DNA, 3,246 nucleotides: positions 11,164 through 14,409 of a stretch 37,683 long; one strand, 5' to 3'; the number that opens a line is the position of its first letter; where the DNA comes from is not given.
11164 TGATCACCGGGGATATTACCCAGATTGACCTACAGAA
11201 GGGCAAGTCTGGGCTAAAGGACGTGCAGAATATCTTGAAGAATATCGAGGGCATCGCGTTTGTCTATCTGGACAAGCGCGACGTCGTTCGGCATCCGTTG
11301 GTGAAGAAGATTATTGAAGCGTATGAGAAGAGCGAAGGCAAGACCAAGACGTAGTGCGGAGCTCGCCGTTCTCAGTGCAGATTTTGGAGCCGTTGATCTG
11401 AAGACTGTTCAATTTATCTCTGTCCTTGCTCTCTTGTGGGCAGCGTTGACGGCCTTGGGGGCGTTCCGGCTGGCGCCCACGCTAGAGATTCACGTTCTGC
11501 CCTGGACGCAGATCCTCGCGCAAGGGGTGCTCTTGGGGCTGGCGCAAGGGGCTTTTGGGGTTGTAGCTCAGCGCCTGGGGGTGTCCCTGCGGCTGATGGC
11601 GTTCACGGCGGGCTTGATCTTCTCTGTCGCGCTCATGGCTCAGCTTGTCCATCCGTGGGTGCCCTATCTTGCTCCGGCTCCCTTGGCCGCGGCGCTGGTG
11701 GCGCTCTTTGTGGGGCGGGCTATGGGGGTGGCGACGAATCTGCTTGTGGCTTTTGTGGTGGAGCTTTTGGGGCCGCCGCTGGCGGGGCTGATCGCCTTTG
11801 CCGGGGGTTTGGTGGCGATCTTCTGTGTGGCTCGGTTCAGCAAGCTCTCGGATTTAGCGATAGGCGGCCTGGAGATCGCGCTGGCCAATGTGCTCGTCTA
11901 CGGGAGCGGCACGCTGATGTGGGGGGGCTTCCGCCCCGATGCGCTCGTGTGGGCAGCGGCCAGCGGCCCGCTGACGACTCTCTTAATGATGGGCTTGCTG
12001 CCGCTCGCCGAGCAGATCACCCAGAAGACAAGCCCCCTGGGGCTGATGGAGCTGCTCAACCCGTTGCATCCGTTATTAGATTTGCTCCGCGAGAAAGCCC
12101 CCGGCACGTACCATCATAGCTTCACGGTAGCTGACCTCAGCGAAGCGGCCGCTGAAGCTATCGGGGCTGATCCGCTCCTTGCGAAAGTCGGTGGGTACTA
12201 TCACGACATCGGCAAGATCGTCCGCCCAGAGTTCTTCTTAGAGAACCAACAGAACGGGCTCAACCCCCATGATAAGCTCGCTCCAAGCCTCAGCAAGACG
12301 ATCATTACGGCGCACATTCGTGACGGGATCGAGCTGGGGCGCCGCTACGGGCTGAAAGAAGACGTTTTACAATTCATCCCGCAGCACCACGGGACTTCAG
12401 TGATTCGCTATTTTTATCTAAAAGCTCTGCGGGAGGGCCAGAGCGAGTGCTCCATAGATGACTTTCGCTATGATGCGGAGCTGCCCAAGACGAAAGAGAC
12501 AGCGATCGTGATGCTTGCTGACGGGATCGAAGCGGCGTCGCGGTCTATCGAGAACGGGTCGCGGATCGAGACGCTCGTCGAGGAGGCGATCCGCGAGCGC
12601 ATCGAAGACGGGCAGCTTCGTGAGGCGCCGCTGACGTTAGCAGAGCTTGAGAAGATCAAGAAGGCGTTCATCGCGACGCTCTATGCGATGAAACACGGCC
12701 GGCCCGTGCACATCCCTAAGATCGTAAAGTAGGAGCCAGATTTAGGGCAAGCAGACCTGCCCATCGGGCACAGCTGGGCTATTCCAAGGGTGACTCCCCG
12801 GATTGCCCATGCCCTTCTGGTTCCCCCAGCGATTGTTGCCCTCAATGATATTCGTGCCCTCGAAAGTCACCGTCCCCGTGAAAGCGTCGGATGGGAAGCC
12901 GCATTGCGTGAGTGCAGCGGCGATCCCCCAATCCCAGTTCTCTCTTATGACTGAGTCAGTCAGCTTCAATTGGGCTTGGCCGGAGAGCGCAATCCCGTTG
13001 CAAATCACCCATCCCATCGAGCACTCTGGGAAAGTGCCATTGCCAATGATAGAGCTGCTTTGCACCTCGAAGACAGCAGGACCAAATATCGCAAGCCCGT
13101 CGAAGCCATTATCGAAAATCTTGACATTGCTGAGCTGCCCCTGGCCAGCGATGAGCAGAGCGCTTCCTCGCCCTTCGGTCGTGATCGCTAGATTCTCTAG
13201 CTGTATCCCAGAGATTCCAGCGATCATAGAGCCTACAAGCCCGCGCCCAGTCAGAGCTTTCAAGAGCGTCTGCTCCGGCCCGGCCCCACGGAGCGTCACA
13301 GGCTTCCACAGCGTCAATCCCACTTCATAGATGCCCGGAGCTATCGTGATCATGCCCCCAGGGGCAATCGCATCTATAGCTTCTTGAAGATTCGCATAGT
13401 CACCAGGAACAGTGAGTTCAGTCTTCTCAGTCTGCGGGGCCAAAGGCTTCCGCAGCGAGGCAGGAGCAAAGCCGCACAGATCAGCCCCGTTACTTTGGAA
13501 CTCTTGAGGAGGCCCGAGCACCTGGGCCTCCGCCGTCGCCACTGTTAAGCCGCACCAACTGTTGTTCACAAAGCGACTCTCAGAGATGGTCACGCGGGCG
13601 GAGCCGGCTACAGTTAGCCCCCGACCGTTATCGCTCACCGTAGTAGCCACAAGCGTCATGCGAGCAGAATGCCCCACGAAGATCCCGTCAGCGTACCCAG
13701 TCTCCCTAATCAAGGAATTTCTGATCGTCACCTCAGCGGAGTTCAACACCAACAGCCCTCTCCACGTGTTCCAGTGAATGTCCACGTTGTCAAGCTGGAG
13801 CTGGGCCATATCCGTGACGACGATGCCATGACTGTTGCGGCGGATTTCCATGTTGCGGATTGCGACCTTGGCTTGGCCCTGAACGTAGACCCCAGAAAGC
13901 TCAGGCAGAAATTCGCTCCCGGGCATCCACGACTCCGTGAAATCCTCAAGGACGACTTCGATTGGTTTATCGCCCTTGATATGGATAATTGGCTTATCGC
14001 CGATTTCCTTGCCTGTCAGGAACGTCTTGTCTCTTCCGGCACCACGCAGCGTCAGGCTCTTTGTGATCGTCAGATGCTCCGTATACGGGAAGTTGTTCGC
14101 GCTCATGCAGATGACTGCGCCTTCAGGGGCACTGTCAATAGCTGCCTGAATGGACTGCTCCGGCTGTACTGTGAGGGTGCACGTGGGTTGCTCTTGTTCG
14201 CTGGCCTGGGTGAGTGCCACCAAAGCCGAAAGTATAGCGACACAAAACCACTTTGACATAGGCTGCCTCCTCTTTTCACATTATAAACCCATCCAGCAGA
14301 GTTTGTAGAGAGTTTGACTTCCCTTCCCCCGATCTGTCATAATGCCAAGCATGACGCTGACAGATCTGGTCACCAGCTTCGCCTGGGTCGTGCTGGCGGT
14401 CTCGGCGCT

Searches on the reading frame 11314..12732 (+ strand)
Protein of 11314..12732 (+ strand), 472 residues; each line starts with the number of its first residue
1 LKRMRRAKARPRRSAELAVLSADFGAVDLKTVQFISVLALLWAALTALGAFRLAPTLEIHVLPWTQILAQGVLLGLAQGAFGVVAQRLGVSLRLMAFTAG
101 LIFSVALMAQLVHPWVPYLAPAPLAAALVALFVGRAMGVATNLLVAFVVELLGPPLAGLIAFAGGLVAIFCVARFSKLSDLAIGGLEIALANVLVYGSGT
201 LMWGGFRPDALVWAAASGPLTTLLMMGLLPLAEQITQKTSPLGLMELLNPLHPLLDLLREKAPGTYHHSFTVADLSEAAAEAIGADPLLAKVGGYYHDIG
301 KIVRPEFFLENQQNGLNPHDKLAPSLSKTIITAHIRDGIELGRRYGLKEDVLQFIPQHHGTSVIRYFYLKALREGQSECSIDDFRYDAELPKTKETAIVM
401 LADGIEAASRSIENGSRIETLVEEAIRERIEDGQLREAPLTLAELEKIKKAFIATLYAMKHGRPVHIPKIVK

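Call 83: search_protein_families(library=pfam, proteins=[window:11314-12732:+], max_evalue=0.00001)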
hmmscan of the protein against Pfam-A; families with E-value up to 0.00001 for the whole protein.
window:11314-12732:+ (472 aa): 2 families
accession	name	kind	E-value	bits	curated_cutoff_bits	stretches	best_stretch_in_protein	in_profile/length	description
PF01966.28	HD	-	2.6e-18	66.8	22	1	265-407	1-115/116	HD domain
PF07698.17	7TM-7TMR_HD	-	6.5e-14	52.7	29.4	1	93-237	35-187/190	7TM receptor with intracellular HD hydrolase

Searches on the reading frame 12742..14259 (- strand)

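Call 3: search_protein_families(library=pfam, proteins=[window:12742-14259:-], max_evalue=0.01)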
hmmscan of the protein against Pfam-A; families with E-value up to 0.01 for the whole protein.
window:12742-14259:- (505 aa): 2 families
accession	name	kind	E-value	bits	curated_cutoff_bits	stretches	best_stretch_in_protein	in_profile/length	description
PF13229.12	Beta_helix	-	3.5e-24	85.7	25.9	2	122-244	1-124/158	Right handed beta helix region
PF05048.19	NosD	-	9.5e-13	48.5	23.6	1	122-239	39-154/212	Periplasmic copper-binding protein (NosD)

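Call 4: search_protein_families(library=ncbifam, proteins=[window:12742-14259:-], max_evalue=0.01)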
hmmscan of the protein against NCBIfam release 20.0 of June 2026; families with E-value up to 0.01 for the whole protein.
window:12742-14259:- (505 aa): 3 families
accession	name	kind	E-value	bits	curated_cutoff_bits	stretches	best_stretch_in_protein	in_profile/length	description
TIGR04247.1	NosD_copper_fam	subfamily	1.4e-22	79.8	300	3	37-162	1-116/377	nitrous oxide reductase family maturation protein NosD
TIGR03805.1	beta_helix_1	subfamily_domain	1e-12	47.8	141.5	2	37-234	1-174/314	parallel beta-helix domain-containing protein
TIGR03804.1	para_beta_helix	repeat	6e-06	25.8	19.45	0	192-234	1-43/44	parallel beta-helix repeat protein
